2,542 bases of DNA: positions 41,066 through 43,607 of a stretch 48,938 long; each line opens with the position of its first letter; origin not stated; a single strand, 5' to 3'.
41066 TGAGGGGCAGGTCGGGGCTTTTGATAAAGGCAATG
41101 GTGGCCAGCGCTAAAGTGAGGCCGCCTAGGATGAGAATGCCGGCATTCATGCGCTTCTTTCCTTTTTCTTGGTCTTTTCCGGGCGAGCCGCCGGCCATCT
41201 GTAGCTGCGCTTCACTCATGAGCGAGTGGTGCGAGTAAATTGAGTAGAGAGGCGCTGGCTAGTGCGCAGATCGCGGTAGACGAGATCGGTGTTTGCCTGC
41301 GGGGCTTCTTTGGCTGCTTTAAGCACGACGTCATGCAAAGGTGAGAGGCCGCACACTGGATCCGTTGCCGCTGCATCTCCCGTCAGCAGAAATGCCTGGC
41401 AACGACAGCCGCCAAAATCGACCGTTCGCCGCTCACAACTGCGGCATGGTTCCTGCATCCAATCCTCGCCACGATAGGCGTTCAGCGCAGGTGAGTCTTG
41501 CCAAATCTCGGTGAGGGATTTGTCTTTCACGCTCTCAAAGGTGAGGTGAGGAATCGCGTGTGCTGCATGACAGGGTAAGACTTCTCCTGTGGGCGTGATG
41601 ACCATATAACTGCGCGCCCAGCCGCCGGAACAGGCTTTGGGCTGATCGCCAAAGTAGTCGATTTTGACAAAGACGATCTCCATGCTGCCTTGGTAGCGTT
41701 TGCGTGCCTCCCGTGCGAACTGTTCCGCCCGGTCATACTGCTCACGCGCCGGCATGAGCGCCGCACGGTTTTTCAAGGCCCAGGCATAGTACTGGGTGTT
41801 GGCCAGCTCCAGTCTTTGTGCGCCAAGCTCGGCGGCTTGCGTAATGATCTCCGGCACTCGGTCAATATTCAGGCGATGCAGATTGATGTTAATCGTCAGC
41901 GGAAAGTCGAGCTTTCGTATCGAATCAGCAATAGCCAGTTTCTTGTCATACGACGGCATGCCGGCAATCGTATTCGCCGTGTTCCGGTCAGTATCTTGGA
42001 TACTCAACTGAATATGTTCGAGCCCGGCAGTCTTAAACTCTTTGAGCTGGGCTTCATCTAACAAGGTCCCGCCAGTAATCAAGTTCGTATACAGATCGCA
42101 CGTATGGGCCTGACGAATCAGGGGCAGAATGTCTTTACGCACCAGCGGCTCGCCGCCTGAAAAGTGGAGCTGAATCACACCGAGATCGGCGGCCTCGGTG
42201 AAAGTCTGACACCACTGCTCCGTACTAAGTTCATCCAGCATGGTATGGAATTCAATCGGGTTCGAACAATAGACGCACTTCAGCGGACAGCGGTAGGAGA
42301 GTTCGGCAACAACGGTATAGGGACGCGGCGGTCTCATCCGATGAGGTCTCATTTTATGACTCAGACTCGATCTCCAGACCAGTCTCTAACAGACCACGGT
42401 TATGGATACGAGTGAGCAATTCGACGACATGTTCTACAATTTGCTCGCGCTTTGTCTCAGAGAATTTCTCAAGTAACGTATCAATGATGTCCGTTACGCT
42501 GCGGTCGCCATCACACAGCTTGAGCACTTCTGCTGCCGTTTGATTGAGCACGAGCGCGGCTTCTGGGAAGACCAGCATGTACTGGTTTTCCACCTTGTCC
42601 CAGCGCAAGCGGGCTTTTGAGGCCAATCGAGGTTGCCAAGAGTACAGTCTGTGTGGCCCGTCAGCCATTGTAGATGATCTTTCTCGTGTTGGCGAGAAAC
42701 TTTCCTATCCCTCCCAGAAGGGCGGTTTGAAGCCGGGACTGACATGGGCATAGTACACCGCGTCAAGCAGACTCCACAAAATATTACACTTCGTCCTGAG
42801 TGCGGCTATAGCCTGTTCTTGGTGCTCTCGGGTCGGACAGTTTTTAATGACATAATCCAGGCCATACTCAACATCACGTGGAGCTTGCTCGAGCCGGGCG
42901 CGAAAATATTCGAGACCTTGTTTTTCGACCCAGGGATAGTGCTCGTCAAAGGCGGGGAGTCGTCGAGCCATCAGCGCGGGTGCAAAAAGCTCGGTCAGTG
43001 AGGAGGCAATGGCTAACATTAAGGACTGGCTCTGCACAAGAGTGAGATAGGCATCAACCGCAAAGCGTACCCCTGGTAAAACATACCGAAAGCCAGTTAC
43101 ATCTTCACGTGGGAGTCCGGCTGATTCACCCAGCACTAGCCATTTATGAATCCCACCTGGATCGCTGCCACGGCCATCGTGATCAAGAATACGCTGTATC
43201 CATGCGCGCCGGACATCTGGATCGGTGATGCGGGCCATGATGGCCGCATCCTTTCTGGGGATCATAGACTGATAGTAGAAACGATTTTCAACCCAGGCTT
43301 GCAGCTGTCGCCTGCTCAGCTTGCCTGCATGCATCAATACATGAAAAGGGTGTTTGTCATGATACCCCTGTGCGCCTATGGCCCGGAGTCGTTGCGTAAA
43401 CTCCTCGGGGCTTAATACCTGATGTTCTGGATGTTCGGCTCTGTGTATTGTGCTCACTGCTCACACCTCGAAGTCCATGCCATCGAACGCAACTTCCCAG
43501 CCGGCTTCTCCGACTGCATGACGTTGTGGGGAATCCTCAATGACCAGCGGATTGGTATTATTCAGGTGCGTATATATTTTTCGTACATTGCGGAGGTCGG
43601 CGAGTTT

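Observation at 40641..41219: Half-size permease translationally coupled to pqqE: candidate PQQ (or PQQ-precursor) transporter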

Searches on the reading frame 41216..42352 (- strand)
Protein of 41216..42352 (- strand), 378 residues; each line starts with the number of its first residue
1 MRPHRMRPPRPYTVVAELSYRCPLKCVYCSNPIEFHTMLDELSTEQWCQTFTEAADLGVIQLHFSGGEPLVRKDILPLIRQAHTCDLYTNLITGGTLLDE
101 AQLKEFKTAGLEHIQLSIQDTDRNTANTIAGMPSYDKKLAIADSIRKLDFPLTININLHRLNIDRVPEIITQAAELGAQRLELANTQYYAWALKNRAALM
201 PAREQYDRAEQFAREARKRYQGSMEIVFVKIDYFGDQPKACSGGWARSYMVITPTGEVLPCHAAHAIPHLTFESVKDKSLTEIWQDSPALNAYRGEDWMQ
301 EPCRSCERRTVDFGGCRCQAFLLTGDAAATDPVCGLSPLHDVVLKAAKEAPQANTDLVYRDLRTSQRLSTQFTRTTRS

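Call 3: search_protein_families(library=pfam, proteins=[window:41216-42352:-], max_evalue=0.01)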
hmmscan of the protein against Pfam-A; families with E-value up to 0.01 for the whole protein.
window:41216-42352:- (378 aa): 3 families
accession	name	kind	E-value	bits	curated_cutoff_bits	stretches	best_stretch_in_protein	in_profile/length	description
PF04055.27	Radical_SAM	-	1.3e-23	84.4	29.5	1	18-170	3-163/166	Radical SAM superfamily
PF13186.11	SPASM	-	2.3e-10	41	21.5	1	245-307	3-67/67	Iron-sulfur cluster-binding domain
PF13353.11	Fer4_12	-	4.2e-05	24.3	22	1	21-104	14-100/137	4Fe-4S single cluster domain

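Call 4: search_protein_families(library=ncbifam, proteins=[window:41216-42352:-], max_evalue=0.01)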
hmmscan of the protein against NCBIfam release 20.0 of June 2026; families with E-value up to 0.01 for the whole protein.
window:41216-42352:- (378 aa): 64 families (the best 25 are shown)
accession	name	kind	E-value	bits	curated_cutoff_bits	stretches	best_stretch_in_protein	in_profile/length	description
TIGR02109.1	PQQ_syn_pqqE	equivalog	6.1e-154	512.3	381.35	1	10-358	5-355/358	pyrroloquinoline quinone biosynthesis protein PqqE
TIGR04545.1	rSAM_ahbD_hemeb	equivalog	2.7e-38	132.3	500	2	15-179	3-168/339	heme b synthase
TIGR04053.2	TIGR04053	equivalog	1.9e-32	112.9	395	2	10-181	6-181/366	TIGR04053 family radical SAM/SPASM domain-containing protein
TIGR04055.1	rSAM_NirJ2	equivalog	7.6e-30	104.5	500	1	20-334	8-322/326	putative heme d1 biosynthesis radical SAM protein NirJ2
TIGR04051.1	rSAM_NirJ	equivalog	3.6e-27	95.3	515.45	2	14-199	4-189/354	heme d1 biosynthesis radical SAM protein NirJ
TIGR04347.1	pseudo_SAM_Halo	equivalog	8.4e-27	94.4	525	2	13-188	39-214/390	TIGR04347 family pseudo-SAM/SPASM protein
NF050035.1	rSAM_WgK_link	exception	1.2e-26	93.6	650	2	10-176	7-174/367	radical SAM/SPASM peptide maturase WgkB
TIGR04303.1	GeoRSP_rSAM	equivalog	7.4e-26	91.5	400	1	11-334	4-324/325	GeoRSP system radical SAM/SPASM protein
TIGR03962.1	mycofact_rSAM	equivalog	2.4e-25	89.4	265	1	11-335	11-332/339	mycofactocin radical SAM maturase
TIGR04250.1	SCM_rSAM_ScmE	equivalog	2.5e-25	89.1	400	2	12-222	3-215/358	SynChlorMet cassette radical SAM/SPASM protein ScmE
TIGR02668.1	moaA_archaeal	equivalog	4.5e-25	88.2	325.25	1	17-261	15-265/303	GTP 3',8-cyclase MoaA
TIGR04546.1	rSAM_ahbC_deAc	equivalog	7.4e-25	87.6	650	2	13-173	40-200/390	12,18-didecarboxysiroheme deacetylase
TIGR04054.1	rSAM_NirJ1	equivalog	2.3e-22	79.2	650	2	14-170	38-194/387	putative heme d1 biosynthesis radical SAM protein NirJ1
NF001199.0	PRK00164.2-1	equivalog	1.9e-20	73.3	231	1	18-186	18-190/308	GTP 3',8-cyclase MoaA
TIGR03913.1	rad_SAM_trio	equivalog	1.9e-20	72.7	591.75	1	11-335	18-353/477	GDL motif peptide-associated radical SAM/SPASM maturase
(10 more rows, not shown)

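Call 54: find_related_loci(query=A2, collection=metagenome_contigs, flank=4000)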
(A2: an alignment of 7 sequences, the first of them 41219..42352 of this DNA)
Query A2 (378 aa) in metagenome_contigs; peptide patterns used: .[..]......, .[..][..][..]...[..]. (x = any residue, [..] = any of these).
599 stretches matched a pattern (row limit reached: there are more); 594 encode a relative of the query (tblastn E <= 1e-3); the best 80 are kept; 80 distinct loci.
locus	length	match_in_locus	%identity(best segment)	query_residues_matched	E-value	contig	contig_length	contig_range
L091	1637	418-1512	72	6-370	0e+0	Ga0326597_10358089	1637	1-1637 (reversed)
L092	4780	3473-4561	67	6-368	1e-171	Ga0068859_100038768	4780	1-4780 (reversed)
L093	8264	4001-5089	66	6-368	5e-163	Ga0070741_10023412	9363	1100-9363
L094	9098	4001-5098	61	9-375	1e-154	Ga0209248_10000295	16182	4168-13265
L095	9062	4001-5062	56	10-360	1e-133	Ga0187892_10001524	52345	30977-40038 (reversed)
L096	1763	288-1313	57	9-350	3e-144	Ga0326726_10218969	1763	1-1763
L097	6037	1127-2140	55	9-346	1e-132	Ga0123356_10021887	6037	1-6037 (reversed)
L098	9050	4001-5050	54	10-360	6e-131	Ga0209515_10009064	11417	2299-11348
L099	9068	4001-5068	51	3-360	4e-128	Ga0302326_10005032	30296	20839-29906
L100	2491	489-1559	54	10-365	4e-135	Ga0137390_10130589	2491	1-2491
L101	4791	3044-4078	52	10-352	7e-129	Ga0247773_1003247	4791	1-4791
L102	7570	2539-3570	56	6-349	2e-126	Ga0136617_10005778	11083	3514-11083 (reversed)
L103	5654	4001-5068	52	10-363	3e-126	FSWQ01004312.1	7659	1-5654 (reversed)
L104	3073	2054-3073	54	10-350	5e-131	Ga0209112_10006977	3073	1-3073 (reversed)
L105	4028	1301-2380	53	9-366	8e-129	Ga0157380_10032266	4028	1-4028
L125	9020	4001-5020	52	10-350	4e-123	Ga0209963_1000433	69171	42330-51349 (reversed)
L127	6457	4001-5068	52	7-360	6e-123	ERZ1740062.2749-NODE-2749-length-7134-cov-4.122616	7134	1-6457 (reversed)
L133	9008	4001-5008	54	11-346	3e-122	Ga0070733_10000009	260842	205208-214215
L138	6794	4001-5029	52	11-351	1e-121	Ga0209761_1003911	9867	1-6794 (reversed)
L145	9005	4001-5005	53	9-343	2e-121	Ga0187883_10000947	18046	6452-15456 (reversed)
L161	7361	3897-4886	53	10-340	1e-120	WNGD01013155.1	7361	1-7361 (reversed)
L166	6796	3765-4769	52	10-346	1e-120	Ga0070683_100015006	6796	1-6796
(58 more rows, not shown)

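Call 57: search_protein_families(library=pfam, proteins=[L102:3624-4556:+, L161:5114-5644:+, L145:5101-6156:+, L166:4824-6125:+, L138:5226-6293:+, L097:2235-3263:+, L098:5145-8144:+, L125:5178-6368:+, L127:5148-6308:+, L133:5171-6397:+], max_evalue=0.001)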
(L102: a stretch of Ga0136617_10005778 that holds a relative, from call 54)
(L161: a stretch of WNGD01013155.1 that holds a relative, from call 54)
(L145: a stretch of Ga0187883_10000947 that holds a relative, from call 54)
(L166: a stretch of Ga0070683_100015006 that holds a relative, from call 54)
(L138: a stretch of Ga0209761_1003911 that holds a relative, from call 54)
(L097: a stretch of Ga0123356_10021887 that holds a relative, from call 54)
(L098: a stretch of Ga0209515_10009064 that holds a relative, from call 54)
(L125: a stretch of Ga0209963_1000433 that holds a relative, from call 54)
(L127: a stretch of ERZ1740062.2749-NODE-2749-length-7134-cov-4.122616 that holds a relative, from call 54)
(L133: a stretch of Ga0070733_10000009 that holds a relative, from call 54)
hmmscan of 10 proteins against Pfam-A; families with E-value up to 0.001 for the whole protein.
L102:3624-4556:+ (310 aa): 2 families
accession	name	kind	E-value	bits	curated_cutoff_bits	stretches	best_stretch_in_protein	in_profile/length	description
PF00005.33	ABC_tran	-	3e-28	99.6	25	1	23-166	1-136/137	ABC transporter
PF13304.12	AAA_21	-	1.3e-09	39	27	1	145-197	244-298/304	AAA domain, putative AbiEii toxin, Type IV TA system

L161:5114-5644:+ (176 aa): 1 family
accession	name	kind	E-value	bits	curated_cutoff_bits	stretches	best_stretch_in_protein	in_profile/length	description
PF02659.21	Mntp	-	5.2e-26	91.7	24.4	1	27-170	2-149/152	Putative manganese efflux pump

L145:5101-6156:+ (351 aa): 0 families

L166:4824-6125:+ (433 aa): 3 families
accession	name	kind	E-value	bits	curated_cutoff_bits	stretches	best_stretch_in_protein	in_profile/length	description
PF07690.21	MFS_1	-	2.2e-61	208.1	33.4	2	12-293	2-233/347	Major Facilitator Superfamily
PF00083.30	Sugar_tr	-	9.1e-05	21.9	22.3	1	36-171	41-182/452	Sugar (and other) transporter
PF12832.13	MFS_1_like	-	0.00077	19.1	25.2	0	283-341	18-67/373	MFS_1 like family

L138:5226-6293:+ (355 aa): 17 families
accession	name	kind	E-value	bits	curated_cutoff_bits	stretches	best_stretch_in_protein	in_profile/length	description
PF10282.15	Lactonase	-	1.5e-17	64.3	21.7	1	161-241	238-320/344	Lactonase, 7-bladed beta-propeller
PF25174.1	Beta-prop_THOC3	-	5.7e-16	58.8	305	1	232-335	67-169/272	THOC3 beta-propeller domain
PF21783.3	YNCE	-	9.1e-15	55.2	27.1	0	44-109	265-329/339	YNCE-like beta-propeller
PF02239.22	Cytochrom_D1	-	3.5e-13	49.3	25.5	2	149-295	59-213/368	Cytochrome D1 heme domain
PF25168.1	Beta-prop_WDR36-Utp21_2nd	-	1.4e-11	44.8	84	0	148-238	221-308/335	WDR36/Utp21 second beta-propeller domain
PF24814.1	WD40_Prp19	-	7.6e-09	35.4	320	1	166-312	135-278/281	Prp19 WD40 domain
PF23414.1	Beta-prop_EML_2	-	2.8e-07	30.6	90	0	228-335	14-122/266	Echinoderm microtubule-associated protein second beta-propeller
PF12894.13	ANAPC4_WD40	-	1e-06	29.3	22.9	0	164-208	36-79/91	Anaphase-promoting complex subunit 4 WD40 domain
PF25172.1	Beta-prop_WDR3_2nd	-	3.1e-06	27.1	140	0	35-85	52-102/293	WDR3 second beta-propeller domain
PF08450.18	SGL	-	7.5e-06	26.2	26.3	1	112-250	92-221/246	SMP-30/Gluconolactonase/LRE-like region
PF24796.1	WDR55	-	8e-06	25.5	200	0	170-206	57-92/296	WDR55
PF24805.1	EIF3I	-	1.3e-05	24.9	200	0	37-101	162-225/324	EIF3I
PF04053.20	B-prop_COPA_B_2nd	-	1.9e-05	24.7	57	0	142-209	73-147/248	COPA/B second beta-propeller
PF13449.12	Phytase-like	-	0.00014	22.3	27.6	0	166-270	67-141/284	Esterase-like activity of phytase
PF06977.17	SdiA-regulated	-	0.00042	20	21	0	146-205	44-103/249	SdiA-regulated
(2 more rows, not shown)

L097:2235-3263:+ (342 aa): 0 families

L098:5145-8144:+ (999 aa): 2 families
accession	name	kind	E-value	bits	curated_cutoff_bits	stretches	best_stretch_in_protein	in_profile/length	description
PF00202.27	Aminotran_3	-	1.5e-30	106.7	30.5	1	807-921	22-139/403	Aminotransferase class-III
PF20091.5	Abhydrolase_10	-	4.6e-14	52.6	23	1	527-751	145-342/429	Alpha/beta hydrolase domain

L125:5178-6368:+ (396 aa): 0 families

L127:5148-6308:+ (386 aa): 0 families

L133:5171-6397:+ (408 aa): 1 family
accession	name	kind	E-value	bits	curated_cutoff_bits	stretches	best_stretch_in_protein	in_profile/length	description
PF00155.27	Aminotran_1_2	-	2.8e-59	201.6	19.7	1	59-399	5-361/361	Aminotransferase class I and II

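Call 58: search_protein_families(library=ncbifam, proteins=[L102:3624-4556:+, L161:5114-5644:+, L166:4824-6125:+, L138:5226-6293:+, L145:5101-6156:+, L097:2235-3263:+, L125:5178-6368:+, L127:5148-6308:+], max_evalue=0.0001)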
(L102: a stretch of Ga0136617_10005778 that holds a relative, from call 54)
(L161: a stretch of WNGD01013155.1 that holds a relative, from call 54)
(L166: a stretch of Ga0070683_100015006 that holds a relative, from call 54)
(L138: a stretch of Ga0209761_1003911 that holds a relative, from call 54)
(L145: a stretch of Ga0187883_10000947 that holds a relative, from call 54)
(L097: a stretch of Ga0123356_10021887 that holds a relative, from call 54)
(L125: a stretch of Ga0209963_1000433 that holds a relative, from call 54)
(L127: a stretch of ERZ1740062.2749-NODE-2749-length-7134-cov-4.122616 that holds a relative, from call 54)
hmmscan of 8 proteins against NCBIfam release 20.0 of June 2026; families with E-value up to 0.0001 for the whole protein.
L102:3624-4556:+ (310 aa): 178 families (the best 25 are shown)
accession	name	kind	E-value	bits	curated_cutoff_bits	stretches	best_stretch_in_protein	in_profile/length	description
TIGR01188.1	drrA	subfamily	3.7e-67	226.8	312.45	1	16-245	2-231/302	daunorubicin resistance ABC transporter, ATP-binding protein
TIGR03864.1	PQQ_ABC_ATP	hypoth_equivalog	8.2e-63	212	302.25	1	7-230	1-224/236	ABC transporter, ATP-binding subunit, PQQ-dependent alcohol dehydrogenase system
NF033858.1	ABC2_perm_RbbA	equivalog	1.2e-53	182.3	1050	1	5-230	264-489/909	ribosome-associated ATPase/putative transporter RbbA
NF010060.0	PRK13537.1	equivalog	2.4e-49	167.9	521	1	4-301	12-306/314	nodulation factor ABC transporter ATP-binding protein NodI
TIGR01288.1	nodI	equivalog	1.8e-46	158.5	424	1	4-302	1-296/303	nodulation factor ABC transporter ATP-binding protein NodI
NF010059.0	PRK13536.1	equivalog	2.1e-46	158.2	549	1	4-301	40-334/342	nodulation factor ABC transporter ATP-binding protein NodI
TIGR03522.1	GldA_ABC_ATP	equivalog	4e-42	144.7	402.6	1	8-228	3-222/301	gliding motility-associated ABC transporter ATP-binding subunit GldA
TIGR02673.1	FtsE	equivalog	1e-36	126.6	264.85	1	15-214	9-213/214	cell division ATP-binding protein FtsE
TIGR04520.1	ECF_ATPase_1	equivalog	5.2e-35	121.2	315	1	19-249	14-248/269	energy-coupling factor transporter ATPase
TIGR04521.1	ECF_ATPase_2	equivalog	3.5e-34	118.2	330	1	20-226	18-233/279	energy-coupling factor transporter ATPase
TIGR00968.1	3a0106s01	subfamily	2.3e-33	115.7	342.75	1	11-225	4-218/237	sulfate ABC transporter ATP-binding protein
NF006987.0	PRK09452.1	equivalog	7.3e-33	113.8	482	1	8-223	18-233/378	spermidine/putrescine ABC transporter ATP-binding protein PotA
TIGR03265.1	PhnT2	equivalog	1e-32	113.8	457.7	1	8-222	5-219/353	putative 2-aminoethylphosphonate ABC transporter ATP-binding protein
NF000106.1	40850658_otr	exception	1.3e-32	113.3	750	1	3-250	9-256/351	oxytetracycline efflux ABC transporter Otr(C) ATP-binding subunit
TIGR01166.1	cbiO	subfamily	3.9e-32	111.3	211.8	1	19-198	4-186/190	cobalt ABC transporter, ATP-binding protein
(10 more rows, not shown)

L161:5114-5644:+ (176 aa): 2 families
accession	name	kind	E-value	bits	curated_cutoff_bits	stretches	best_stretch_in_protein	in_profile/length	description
TIGR02840.1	spore_YtaF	equivalog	6.8e-14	51.8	149.6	2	4-92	3-90/206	sporulation membrane protein YtaF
NF008546.0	PRK11469.1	equivalog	2.3e-13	50.3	214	1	5-170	7-179/188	manganese efflux pump MntP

L166:4824-6125:+ (433 aa): 66 families (the best 25 are shown)
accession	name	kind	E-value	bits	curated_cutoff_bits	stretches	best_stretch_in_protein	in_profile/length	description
TIGR00711.1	efflux_EmrB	subfamily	9.6e-61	206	230.2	1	13-406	9-407/485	DHA2 family efflux MFS transporter permease subunit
NF040856.1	FexB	exception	1.7e-39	135.9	950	1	15-414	23-428/469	chloramphenicol/florfenicol efflux MFS transporter FexB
NF000218.1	FexA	exception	1.9e-37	129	900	1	15-382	30-404/475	chloramphenicol/florfenicol efflux MFS transporter FexA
NF007799.0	PRK10504.1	subfamily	6.9e-34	117.5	426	1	4-304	9-304/471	multidrug transporter subunit MdtD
NF000025.1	MFS_efflux_tcmA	exception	8.7e-33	113.8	999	1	8-407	29-431/538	tetracenomycin C efflux MFS transporter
NF012175.1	tet_MFS_L_K_45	equivalog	3.9e-31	108.4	650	1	12-385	6-371/444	Tet(L)/Tet(K)/Tet(45) family tetracycline efflux MFS transporter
NF012185.0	tet_MFS_L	exception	5.6e-31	108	925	1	12-386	20-386/457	tetracycline efflux MFS transporter Tet(L)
NF011571.1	PRK14995.1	subfamily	6.9e-30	104.2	701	1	18-423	18-426/493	SmvA family efflux MFS transporter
NF000391.1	EmrB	exception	2.3e-29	102.4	925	1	14-401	19-412/501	multidrug efflux MFS transporter permease subunit EmrB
NF012184.0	tet_MFS_45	exception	1.8e-27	96.4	975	1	11-385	19-385/458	tetracycline efflux MFS transporter Tet(45)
NF040895.2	MFS_effux_SdrM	equivalog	1.1e-24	87.4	550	1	16-405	16-402/441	multidrug efflux MFS transporter SdrM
TIGR00880.1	2_A_01_02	superfamily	1.3e-24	86.9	131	1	45-181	2-138/141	multidrug resistance protein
NF000009.1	tet_MFS_Tcr3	exception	9.2e-24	83.8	1000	1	16-413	41-446/512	tetracycline efflux MFS transporter Tcr3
NF033896.2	MFS_LfrA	equivalog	3.8e-23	81.9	825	1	4-423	18-439/504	efflux MFS transporter LfrA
NF000031.1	MFS_efflux_LmrA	exception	4.6e-23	81.6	850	1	16-406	41-436/484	lincomycin efflux MFS transporter Lmr(A)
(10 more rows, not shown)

L138:5226-6293:+ (355 aa): 10 families
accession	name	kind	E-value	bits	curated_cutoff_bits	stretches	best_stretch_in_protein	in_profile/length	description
TIGR03866.1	PQQ_ABC_repeats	subfamily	5.8e-45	153.7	287.3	3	252-345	216-309/310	PQQ-dependent catabolism-associated beta-propeller protein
NF052460.1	L-NosZ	equivalog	1.1e-19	70.3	700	2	163-334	40-213/480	clade III lactonase-type nitrous-oxide reductase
TIGR02276.1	beta_rpt_yvtn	repeat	4.8e-16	58.4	27.85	1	304-343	1-40/42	beta-propeller repeat protein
NF052340.1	hydrazine_beta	equivalog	4.4e-15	55.6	560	1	37-119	48-130/372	hydrazine synthase subunit beta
NF052342.1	hydrazine_BC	exception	3.3e-11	42.1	1250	0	41-117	59-134/690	hydrazine synthase subunit beta-gamma fusion subunit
NF052280.1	7_blade_YncE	equivalog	3.8e-09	35.8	400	0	33-124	227-317/338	7-bladed beta-propeller protein YncE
NF038117.1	choice_anch_I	subfamily_domain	2.6e-07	29.9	300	0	273-312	73-112/458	choice-of-anchor I family protein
NF050136.1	PGL_lacton_Staph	exception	9.8e-07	28.1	500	1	157-242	230-318/341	6-phosphogluconolactonase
NF008258.1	PRK11028.1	equivalog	9.4e-06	24.9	370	0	170-231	232-294/330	6-phosphogluconolactonase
TIGR03907.1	QH_beta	equivalog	9.8e-05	21.6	223.2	0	149-229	13-98/338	quinohemoprotein amine dehydrogenase subunit beta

L145:5101-6156:+ (351 aa): 0 families

L097:2235-3263:+ (342 aa): 0 families

L125:5178-6368:+ (396 aa): 0 families

L127:5148-6308:+ (386 aa): 0 families

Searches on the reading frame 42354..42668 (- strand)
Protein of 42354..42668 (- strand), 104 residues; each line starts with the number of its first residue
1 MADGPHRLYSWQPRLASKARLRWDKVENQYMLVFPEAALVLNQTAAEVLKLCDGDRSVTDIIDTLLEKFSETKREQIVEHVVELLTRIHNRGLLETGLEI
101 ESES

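Call 3: search_protein_families(library=pfam, proteins=[window:42354-42668:-], max_evalue=0.01)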
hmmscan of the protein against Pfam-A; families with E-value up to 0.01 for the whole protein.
window:42354-42668:- (104 aa): 2 families
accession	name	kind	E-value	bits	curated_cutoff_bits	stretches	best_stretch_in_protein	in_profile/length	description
PF05402.18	PqqD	-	3.2e-14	53.4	23.4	1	30-94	2-67/67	Coenzyme PQQ synthesis protein D (PqqD)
PF21782.3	PKMT_2nd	-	0.0083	16.9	27.8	0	17-71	7-60/98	PKMT, C-terminal winged helix domain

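Call 4: search_protein_families(library=ncbifam, proteins=[window:42354-42668:-], max_evalue=0.01)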
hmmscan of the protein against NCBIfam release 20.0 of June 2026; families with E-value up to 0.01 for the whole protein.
window:42354-42668:- (104 aa): 7 families
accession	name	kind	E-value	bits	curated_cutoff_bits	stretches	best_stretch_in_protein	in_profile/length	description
TIGR03859.1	PQQ_PqqD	equivalog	2.6e-21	75.3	46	1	13-95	1-81/81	pyrroloquinoline quinone biosynthesis peptide chaperone PqqD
NF002535.0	PRK02079.1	equivalog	9.5e-16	57.4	101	1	12-92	9-87/92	pyrroloquinoline quinone biosynthesis peptide chaperone PqqD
TIGR04302.1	geo_PqqD_fam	equivalog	1e-05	25.9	100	1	32-94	39-100/102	GeoRSP system PqqD family peptide chaperone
TIGR04353.1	PqqD_rel_X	equivalog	0.0016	19.4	35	1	40-95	17-74/74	HPr-rel-A system PqqD family peptide chaperone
NF033530.1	lasso_PqqD_Strm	exception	0.0023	18.1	70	1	41-93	26-77/78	lasso peptide biosynthesis PqqD family chaperone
TIGR04248.1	SCM_PqqD_rel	equivalog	0.0025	18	100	1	38-93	26-80/84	SynChlorMet cassette protein ScmD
NF050149.1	RiPP_bind_ApyI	equivalog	0.0066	15.8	200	1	38-88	208-255/260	RiPP maturation protein ApyI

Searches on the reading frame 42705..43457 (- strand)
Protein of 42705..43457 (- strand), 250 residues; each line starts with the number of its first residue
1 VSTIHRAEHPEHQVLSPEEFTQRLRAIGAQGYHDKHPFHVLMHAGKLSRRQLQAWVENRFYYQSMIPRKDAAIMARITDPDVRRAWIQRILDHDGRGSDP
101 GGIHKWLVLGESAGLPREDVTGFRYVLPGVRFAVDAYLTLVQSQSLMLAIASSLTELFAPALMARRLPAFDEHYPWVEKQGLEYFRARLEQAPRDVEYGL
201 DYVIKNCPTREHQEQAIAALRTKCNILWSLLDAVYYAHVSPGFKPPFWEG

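Call 3: search_protein_families(library=pfam, proteins=[window:42705-43457:-], max_evalue=0.01)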
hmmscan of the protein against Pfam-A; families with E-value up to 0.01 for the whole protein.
window:42705-43457:- (250 aa): 1 family
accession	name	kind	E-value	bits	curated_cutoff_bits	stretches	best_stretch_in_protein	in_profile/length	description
PF03070.21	TENA_THI-4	-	7.5e-46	157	22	1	22-232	2-209/210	TENA/THI-4/PQQC family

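Call 4: search_protein_families(library=ncbifam, proteins=[window:42705-43457:-], max_evalue=0.01)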
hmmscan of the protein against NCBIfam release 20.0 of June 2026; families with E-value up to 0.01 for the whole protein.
window:42705-43457:- (250 aa): 2 families
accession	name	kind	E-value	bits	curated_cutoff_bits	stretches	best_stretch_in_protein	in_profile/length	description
TIGR02111.1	PQQ_syn_pqqC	equivalog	2e-101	338.4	240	1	15-246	1-232/239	pyrroloquinoline-quinone synthase PqqC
TIGR04305.1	fol_rel_CADD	subfamily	1.7e-14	54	200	1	35-235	16-211/212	CADD family putative folate metabolism protein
